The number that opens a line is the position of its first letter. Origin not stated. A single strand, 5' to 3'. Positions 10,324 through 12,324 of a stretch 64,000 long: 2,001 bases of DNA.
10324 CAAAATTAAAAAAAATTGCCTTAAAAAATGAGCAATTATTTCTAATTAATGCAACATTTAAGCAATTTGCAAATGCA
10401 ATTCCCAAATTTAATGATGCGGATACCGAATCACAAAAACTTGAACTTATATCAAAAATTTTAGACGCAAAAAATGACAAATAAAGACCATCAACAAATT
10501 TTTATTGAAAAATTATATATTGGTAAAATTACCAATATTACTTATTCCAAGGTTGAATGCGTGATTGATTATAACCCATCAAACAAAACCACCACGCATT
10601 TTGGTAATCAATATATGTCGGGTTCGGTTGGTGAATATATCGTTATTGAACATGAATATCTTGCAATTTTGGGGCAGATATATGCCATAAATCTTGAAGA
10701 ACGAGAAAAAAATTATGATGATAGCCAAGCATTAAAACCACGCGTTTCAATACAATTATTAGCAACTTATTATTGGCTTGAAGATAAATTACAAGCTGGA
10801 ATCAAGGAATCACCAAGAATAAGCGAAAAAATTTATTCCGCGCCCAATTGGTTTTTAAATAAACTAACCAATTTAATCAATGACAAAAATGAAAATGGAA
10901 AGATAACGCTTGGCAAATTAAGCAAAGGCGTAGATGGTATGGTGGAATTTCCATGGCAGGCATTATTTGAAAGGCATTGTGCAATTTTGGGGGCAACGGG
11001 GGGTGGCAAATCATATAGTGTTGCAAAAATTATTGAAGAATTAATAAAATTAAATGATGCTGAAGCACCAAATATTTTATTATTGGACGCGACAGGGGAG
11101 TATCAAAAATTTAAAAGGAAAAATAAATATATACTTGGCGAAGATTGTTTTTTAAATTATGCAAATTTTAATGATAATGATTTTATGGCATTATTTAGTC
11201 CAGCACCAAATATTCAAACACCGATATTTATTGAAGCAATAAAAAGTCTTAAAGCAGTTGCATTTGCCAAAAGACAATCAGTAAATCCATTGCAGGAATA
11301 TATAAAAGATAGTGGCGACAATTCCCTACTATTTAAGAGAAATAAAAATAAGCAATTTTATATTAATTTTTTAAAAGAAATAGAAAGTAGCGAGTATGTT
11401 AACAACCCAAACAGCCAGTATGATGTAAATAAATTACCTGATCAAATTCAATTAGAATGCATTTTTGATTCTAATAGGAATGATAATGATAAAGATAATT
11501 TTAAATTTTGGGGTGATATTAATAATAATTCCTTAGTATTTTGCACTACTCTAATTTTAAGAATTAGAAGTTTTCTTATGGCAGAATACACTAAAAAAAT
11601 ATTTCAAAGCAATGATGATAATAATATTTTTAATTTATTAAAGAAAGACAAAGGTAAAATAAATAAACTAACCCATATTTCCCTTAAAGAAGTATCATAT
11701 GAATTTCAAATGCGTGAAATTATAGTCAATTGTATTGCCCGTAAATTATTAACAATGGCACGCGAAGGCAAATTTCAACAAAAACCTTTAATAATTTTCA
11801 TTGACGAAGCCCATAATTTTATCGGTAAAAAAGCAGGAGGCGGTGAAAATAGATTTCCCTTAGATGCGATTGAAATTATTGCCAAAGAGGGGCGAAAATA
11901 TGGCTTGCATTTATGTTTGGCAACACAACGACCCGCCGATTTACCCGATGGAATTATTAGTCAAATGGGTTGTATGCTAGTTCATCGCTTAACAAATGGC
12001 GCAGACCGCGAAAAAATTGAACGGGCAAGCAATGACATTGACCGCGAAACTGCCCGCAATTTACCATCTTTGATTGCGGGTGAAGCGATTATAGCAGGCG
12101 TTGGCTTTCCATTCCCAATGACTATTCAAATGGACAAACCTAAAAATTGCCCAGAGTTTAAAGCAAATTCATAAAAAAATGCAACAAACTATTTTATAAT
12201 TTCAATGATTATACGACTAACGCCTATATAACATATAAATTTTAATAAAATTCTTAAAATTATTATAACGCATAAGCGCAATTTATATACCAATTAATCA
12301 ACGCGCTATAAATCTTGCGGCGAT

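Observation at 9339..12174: SIR2-like NADase plus HerA-like ATPase two-gene module: a candidate abortive-infection antiphage system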

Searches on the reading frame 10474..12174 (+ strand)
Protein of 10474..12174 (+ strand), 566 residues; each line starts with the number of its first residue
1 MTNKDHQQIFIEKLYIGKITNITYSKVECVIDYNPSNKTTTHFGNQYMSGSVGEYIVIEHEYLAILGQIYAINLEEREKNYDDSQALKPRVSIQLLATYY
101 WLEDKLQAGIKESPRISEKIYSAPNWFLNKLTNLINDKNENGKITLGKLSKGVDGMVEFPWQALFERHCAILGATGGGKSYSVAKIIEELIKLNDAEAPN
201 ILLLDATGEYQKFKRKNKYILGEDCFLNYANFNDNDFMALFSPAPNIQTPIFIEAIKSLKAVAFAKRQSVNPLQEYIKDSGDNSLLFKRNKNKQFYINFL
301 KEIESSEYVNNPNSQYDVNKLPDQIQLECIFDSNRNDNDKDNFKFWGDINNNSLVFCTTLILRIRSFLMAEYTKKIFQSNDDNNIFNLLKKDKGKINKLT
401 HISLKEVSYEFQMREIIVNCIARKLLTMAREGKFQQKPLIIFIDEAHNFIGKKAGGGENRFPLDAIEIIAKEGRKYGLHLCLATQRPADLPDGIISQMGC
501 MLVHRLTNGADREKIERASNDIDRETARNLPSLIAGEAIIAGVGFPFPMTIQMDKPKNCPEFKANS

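Call 3: search_protein_families(library=pfam, proteins=[window:10474-12174:+], max_evalue=0.1)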
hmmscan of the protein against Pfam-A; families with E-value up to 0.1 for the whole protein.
window:10474-12174:+ (566 aa): 10 families
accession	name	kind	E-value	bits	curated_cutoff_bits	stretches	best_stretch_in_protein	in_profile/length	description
PF01935.23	DUF87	-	3.6e-23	83.3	23.2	1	145-335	2-203/220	Helicase HerA, central domain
PF05872.18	HerA_C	-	2.6e-08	33.4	22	1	432-540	252-361/502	Helicase HerA-like C-terminal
PF01580.24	FtsK_SpoIIIE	-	1.8e-07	31.3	24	2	163-207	39-80/221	FtsK/SpoIIIE family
PF12846.13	AAA_10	-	3.4e-06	26.8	27.5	1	167-223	22-74/362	AAA-like domain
PF04851.21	ResIII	-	0.00016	22.1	22.5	0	167-204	24-59/164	Type III restriction enzyme, res subunit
PF00004.35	AAA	-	0.00017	22.4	21.2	1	423-496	47-121/131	ATPase family associated with various cellular activities (AAA)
PF10412.15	TrwB_AAD_bind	-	0.0027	17.1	20.5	1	158-217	8-63/387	Type IV secretion-system coupling protein DNA-binding domain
PF09378.16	HAS-barrel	-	0.025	15.1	25.2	1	51-85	24-66/90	HAS barrel domain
PF13401.12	AAA_22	-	0.063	14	27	0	167-190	6-29/130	AAA domain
PF05707.18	Zot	-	0.073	13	20.3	0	421-494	62-135/197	Zonular occludens toxin (Zot)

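Call 4: search_protein_families(library=padloc, proteins=[window:10474-12174:+], max_evalue=0.1)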
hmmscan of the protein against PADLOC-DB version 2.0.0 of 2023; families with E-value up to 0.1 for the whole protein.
window:10474-12174:+ (566 aa): 15 families
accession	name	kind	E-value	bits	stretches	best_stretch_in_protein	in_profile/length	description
PDLC04103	HerA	-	2.7e-141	469.8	1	1-564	1-567/579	-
PDLC04105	HerA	-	1.2e-65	220.1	1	12-561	8-543/576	-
PDLC04102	HerA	-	1.9e-48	163.3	2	384-561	450-627/654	-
PDLC04106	HerA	-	3.4e-45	152.7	2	417-561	487-636/667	-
PDLC04098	HerA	-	6.2e-44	148.6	2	353-555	436-648/686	-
PDLC04097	HerA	-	1.4e-43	147.4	1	13-557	5-596/618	-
PDLC02185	HerA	-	7.1e-38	128.7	1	134-561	132-569/585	-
PDLC04100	HerA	-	1e-36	124.8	1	132-561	130-563/580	-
PDLC02188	HerA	-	2e-33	114.1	1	138-560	116-549/578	-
PDLC04104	HerA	-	2.9e-24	83.5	1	413-561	194-344/379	-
PDLC01055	HerA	-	8.6e-20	69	2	412-554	394-525/532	Type III coevolved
PDLC04140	mad8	-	1.8e-18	65.1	1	166-544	27-290/314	mads_8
PDLC04101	HerA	-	3.3e-18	63.6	1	78-216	75-215/400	-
PDLC04099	HerA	-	6.3e-16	56.3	1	84-212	82-212/214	-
PDLC04107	HerA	-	9.4e-15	52.4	1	106-217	108-217/306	-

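Call 5: search_protein_families(library=ncbifam, proteins=[window:10474-12174:+], max_evalue=0.1)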
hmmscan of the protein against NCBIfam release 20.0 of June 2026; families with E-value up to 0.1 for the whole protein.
window:10474-12174:+ (566 aa): 13 families
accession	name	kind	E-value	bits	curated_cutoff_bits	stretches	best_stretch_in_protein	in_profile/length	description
NF042943.1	HerA_antiphage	equivalog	1e-37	130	800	1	131-561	122-557/566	anti-phage-associated helicase HerA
NF042944.1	HerA_antiphage_2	equivalog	4.3e-34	118.2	850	1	138-561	108-550/576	anti-phage-associated helicase HerA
NF040937.1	HerA_Thermprot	equivalog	3.7e-26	91.6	800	2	410-555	318-463/487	DNA double-strand break repair helicase HerA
NF040819.1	helicase_HerA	equivalog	6e-24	84.5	970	2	428-553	393-514/561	DNA double-strand break repair helicase HerA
NF053655.1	CedD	equivalog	9.4e-22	77.3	600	2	367-554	355-526/527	DNA-translocating ATPase CedD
NF033849.1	ser_rich_anae_1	subfamily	9.1e-12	43.1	650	1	428-515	1005-1099/1163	serine-rich protein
NF041017.1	DNA_import_CedB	equivalog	9.8e-09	34.4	700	1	374-555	415-588/590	DNA import protein CedB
TIGR03925.1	T7SS_EccC_b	equivalog_domain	3.7e-05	22.2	346.55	0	464-522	207-265/564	type VII secretion protein EccCb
TIGR03924.1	T7SS_EccC_a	equivalog_domain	9.6e-05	21.3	509.15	0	168-208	452-492/673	type VII secretion protein EccCa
TIGR03928.1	T7_EssCb_Firm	equivalog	0.0012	16.6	778.4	0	470-492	606-628/1296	type VII secretion protein EssC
TIGR03744.1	traC_PFL_4706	equivalog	0.01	13.7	520.6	0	409-516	705-803/892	conjugative transfer ATPase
TIGR03345.1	VI_ClpV1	equivalog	0.039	12.2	884.95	1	429-457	272-300/852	type VI secretion system ATPase TssH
NF008127.0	PRK10875.1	equivalog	0.04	12.4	671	1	163-208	168-213/619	exodeoxyribonuclease V subunit alpha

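Call 7: search_solved_structures(query=window:10474-12174:+, max_evalue=0.01, show_alignments=2)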
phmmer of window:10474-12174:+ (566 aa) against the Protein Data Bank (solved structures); distinct sequences matched with E-value up to 0.01: 11.
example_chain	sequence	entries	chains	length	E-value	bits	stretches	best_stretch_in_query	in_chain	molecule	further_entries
8wiv_A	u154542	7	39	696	3.3e-32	114.6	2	435-553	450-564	Helicase HerA central domain-containing protein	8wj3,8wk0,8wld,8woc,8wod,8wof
9c1m_M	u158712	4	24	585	5.4e-29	104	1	115-560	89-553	ATP-binding protein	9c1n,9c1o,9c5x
8yho_A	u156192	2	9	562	8.3e-27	96.8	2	421-553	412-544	DUF87 domain-containing protein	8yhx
8xau_A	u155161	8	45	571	7.5e-26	93.6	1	131-556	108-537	ATP-binding protein | HerA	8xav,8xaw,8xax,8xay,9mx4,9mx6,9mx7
4d2i_A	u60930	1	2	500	1.5e-20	76.1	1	390-554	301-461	HERA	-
8ziq_M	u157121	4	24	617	3.2e-20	75.1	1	410-545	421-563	HerA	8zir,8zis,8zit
9x1l_A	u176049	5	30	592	7.9e-19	70.5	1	436-552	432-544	DNA helicase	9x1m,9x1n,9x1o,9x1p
8j4u_M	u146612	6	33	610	1.1e-14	56.7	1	391-560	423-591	Nucleoside triphosphate hydrolase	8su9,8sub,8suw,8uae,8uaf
8wet_A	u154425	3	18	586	1.7e-07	33.1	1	431-519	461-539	TdpA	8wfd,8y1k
11kk_A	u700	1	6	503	7.2e-07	31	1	428-540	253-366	HerA like helicase YjgR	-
7np7_C1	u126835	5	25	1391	0.0056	18.2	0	463-509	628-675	ESX-5 secretion system protein EccC5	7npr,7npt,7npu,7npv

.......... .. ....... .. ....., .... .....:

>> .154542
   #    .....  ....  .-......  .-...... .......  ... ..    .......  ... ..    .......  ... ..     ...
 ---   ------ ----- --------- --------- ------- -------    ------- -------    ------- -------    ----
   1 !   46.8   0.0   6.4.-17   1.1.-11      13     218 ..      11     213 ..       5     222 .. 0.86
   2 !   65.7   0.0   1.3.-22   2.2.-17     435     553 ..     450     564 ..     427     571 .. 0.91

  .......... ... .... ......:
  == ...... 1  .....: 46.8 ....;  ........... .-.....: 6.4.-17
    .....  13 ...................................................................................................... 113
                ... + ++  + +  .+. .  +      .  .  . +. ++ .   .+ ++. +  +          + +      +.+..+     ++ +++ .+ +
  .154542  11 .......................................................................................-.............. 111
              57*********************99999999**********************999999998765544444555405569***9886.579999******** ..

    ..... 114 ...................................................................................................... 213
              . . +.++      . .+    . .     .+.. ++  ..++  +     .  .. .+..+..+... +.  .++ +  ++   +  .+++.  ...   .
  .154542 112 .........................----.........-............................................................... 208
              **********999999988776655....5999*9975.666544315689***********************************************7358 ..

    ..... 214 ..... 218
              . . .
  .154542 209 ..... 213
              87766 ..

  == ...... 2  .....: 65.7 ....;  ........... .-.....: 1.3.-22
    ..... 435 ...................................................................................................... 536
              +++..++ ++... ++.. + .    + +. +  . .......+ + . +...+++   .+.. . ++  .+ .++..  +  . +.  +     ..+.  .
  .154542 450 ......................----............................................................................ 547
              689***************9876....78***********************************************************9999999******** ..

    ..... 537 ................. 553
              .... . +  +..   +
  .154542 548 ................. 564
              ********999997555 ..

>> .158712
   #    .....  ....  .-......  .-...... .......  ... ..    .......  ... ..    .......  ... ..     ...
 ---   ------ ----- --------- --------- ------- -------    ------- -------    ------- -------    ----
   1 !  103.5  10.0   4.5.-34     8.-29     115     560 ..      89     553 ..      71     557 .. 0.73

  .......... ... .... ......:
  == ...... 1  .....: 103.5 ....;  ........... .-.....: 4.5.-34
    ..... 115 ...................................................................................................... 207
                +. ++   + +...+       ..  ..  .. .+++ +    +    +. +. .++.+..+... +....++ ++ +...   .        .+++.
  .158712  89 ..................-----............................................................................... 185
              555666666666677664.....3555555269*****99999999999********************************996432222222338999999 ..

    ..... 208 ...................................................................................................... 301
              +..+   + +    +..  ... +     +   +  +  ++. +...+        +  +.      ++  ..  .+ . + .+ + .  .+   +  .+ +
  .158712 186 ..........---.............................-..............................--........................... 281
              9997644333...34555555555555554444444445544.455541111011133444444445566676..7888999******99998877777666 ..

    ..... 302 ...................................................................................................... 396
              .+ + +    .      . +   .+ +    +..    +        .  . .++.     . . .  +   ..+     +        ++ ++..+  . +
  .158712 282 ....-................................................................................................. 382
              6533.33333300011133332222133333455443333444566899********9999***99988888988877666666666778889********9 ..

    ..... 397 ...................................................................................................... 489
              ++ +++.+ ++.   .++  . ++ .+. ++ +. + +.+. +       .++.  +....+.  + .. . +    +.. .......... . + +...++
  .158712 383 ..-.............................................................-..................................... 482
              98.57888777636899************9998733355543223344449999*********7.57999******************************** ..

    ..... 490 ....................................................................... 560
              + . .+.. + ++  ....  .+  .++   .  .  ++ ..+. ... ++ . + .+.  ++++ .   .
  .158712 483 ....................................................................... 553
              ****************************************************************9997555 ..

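Call 16: find_encoding_contigs(protein=window:10474-12174:+, flank=10000, max_places=6)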
Protein window:10474-12174:+ (566 aa): no gene with exactly this product is on record in the collection.

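Call 18: find_homologous_proteins(query=window:10474-12174:+, max_evalue=1e-10)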
Query window:10474-12174:+ (566 aa): 2328 proteins with E <= 1e-10 among 8000 candidates; the best 120 are listed.
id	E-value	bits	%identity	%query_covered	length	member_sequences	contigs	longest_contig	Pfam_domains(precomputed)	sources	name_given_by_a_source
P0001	0.0e+0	1289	100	100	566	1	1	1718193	PF01935.24,PF05872.19,PF12846.14,PF01580.25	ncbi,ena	-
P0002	3.7e-135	469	44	98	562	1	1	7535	PF10412.16,PF01935.24,PF05872.19,PF12846.14,PF01580.25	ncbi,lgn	-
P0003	2.7e-111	391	38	99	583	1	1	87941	PF01935.24,PF05872.19,PF13401.13,PF12846.14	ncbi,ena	-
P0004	7.5e-109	383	39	97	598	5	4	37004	PF01935.24,PF05872.19,PF12846.14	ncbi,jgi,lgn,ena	-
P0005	1.1e-108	382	40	92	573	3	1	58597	PF01935.24,PF05872.19,PF12846.14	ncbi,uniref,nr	ncbi:ATP-binding protein [Pantoea ananatis]|uniref:ATP-binding protein n=1 Tax=Pantoea ananas TaxID=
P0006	2.1e-108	381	37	99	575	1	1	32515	PF01935.24,PF05872.19,PF12846.14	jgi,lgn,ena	-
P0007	9.4e-108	379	38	98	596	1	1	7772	PF01935.24,PF05872.19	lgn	-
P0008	9.9e-108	379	40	92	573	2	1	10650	PF01935.24,PF05872.19,PF12846.14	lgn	-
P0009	1.0e-107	379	39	97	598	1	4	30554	PF01935.24,PF05872.19,PF12846.14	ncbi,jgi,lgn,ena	-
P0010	2.0e-107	378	37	99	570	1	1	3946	PF01935.24,PF05872.19,PF12846.14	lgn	-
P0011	3.0e-107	377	36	99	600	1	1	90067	PF01935.24,PF05872.19,PF12846.14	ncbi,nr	ncbi:MAG: ATP-binding protein [Planctomycetes bacterium]|nr:ATP-binding protein [Planctomycetota bac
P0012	5.6e-107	376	38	98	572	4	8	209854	PF01935.24,PF05872.19,PF12846.14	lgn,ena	-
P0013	5.7e-107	376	38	98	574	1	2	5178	PF01935.24,PF05872.19,PF12846.14,PF04851.22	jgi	jgi:uncharacterized protein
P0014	7.7e-107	376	37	99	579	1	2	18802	PF01935.24,PF05872.19,PF13401.13,PF12846.14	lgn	-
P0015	8.0e-107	376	39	97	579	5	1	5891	PF01935.24,PF05872.19,PF12846.14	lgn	-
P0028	3.8e-104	367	38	97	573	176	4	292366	PF01935.24,PF05872.19,PF12846.14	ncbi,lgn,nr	ncbi:TPA: ATP-binding protein [Escherichia coli]|nr:ATP-binding protein [Escherichia coli]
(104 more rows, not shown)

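Call 20: list_cluster_members(proteins=[P0001, P0121, P0002, P0122, P0123])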
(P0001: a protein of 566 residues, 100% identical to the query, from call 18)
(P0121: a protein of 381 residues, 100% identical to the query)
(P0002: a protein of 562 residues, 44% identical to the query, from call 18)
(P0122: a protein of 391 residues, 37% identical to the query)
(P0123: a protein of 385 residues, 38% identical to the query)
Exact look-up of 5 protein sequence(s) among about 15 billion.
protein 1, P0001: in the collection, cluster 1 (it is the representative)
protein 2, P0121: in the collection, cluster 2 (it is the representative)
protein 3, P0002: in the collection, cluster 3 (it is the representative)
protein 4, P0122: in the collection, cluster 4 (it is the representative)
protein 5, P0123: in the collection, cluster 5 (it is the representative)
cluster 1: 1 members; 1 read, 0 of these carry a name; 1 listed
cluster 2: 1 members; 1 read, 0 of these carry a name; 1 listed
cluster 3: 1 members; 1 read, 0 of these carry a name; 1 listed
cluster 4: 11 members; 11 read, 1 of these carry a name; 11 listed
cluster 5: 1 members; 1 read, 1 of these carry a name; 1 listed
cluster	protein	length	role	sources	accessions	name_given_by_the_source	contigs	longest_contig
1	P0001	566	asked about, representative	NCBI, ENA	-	-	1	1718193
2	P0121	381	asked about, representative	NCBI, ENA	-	-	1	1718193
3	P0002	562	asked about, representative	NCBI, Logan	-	-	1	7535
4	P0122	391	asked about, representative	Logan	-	-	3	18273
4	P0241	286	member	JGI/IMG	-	hypothetical protein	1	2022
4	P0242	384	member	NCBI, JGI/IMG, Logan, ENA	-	-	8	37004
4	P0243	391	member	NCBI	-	-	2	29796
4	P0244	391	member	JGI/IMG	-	-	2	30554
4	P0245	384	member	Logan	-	-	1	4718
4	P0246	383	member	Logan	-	-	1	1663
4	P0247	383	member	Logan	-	-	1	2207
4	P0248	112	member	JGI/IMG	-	-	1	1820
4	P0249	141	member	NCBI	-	-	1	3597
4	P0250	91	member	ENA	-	-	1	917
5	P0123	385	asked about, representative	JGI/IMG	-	hypothetical protein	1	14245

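Call 21: find_encoding_contigs(protein=P0002, flank=6000, max_places=3)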
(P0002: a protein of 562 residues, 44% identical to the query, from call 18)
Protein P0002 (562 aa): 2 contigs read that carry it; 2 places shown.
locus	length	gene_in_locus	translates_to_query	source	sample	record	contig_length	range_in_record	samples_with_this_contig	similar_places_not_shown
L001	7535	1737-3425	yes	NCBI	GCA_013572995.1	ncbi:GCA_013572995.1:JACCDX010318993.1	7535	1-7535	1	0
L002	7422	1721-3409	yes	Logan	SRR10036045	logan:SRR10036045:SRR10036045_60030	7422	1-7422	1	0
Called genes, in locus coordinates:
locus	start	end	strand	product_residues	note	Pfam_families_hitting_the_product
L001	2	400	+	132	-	?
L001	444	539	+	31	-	-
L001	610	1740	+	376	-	PF13289:SIR2_2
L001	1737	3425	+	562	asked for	PF01580:FtsK_SpoIIIE (faint), PF01935:DUF87, PF10412:TrwB_AAD_bind (weak), PF12846:AAA_10 (faint), PF05872:HerA_C (weak)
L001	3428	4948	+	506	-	PF02384:N6_Mtase, PF20473:MmeI_Mtase (faint), PF01170:UPF0020 (weak), PF07669:Eco57I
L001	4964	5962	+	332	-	PF05544:Pro_racemase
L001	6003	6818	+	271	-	PF00892:EamA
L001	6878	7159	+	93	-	-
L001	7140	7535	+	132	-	?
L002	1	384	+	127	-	?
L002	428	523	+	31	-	-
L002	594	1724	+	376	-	PF13289:SIR2_2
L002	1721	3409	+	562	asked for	PF01580:FtsK_SpoIIIE (faint), PF01935:DUF87, PF10412:TrwB_AAD_bind (weak), PF12846:AAA_10 (faint), PF05872:HerA_C (weak)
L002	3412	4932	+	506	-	PF02384:N6_Mtase, PF20473:MmeI_Mtase (faint), PF01170:UPF0020 (weak), PF07669:Eco57I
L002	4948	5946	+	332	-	PF05544:Pro_racemase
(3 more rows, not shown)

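Call 41: search_dna_similar(query=window:10474-12174:+, collection=plasmids, mode=protein, max_rows=12, max_evalue=1e-20)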
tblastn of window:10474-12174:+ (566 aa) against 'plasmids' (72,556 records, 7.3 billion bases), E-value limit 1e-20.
Records with a match: 45; places in all: 46; records where one place covers at least 80% of the query: 27.
Best place of each record, by identity: <60% 45.
By first word of the organism name: Acinetobacter 12; Klebsiella 8; Apilactobacillus 6; Listeria 3; Rhizobium 3; Phaeobacter 2; Pediococcus 2; Enterococcus 2; Variovorax 1; Paraburkholderia 1; and 5 more.
By predicted mobility (MOB-suite, as given by PLSDB): mobilizable 19; conjugative 13; non-mobilizable 13.
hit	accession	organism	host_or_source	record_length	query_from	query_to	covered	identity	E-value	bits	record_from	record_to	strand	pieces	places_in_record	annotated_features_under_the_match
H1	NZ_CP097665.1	Klebsiella pneumoniae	Homo sapiens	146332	14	561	97%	38.3%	3e-106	358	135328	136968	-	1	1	ATP-binding protein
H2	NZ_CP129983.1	Klebsiella variicola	-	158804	14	561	97%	38.3%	3e-106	358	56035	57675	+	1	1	ATP-binding protein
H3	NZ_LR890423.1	Klebsiella pneumoniae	Homo sapiens,sputum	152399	14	561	97%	38.3%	3e-106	358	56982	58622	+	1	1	ATP-binding protein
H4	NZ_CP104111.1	Klebsiella pneumoniae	Bos taurus,rectoanal junction ...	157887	14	561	97%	38.3%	3e-106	358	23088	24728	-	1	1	ATP-binding protein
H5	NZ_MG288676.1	Klebsiella pneumoniae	food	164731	14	561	97%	38.3%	3e-106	358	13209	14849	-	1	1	ATP-binding protein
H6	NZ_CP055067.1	Klebsiella pneumoniae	Shek Wu Hui WWTPs_1 WWTPs effluent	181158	14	561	97%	38.3%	3e-106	358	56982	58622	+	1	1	ATP-binding protein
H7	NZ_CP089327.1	Klebsiella pneumoniae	pure culture,raw milk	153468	14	561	97%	38.1%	1e-106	358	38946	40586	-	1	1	ATP-binding protein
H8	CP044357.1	Acinetobacter baumannii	Homo sapiens,oral cavity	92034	6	560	98%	35.1%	4e-94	322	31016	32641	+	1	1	hypothetical protein | SIR2-like domain protein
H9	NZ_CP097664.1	Klebsiella pneumoniae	Homo sapiens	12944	54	561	86%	39.8%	8e-89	354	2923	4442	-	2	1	ATP-binding protein | DUF87 domain-containing protein | hypothetical protein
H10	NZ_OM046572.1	Acinetobacter nosocomialis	-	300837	13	560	97%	34.6%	1e-89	309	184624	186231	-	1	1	ATP-binding protein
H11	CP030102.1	Listeria monocytogenes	Environment,water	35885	15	561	97%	33.7%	2e-81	286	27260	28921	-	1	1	ATP-binding protein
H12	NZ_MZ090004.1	Listeria monocytogenes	-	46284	15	561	97%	33.7%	2e-81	286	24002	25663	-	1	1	ATP-binding protein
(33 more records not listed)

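Call 42: search_dna_similar(query=window:10474-12174:+, collection=phages, mode=protein, max_rows=12, max_evalue=1e-20)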
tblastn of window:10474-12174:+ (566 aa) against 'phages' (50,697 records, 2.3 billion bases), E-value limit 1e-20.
Records with a match: 1; places in all: 1; records where one place covers at least 80% of the query: 1.
Best place of each record, by identity: <60% 1.
By first word of the organism name: Bacteriophage 1.
By host as written in the record: - 1.
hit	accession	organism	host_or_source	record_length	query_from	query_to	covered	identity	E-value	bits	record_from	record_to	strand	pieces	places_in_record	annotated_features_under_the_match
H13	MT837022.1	Bacteriophage sp.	human fecal samples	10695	5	566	99%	30.6%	3e-79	277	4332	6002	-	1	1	record has no annotation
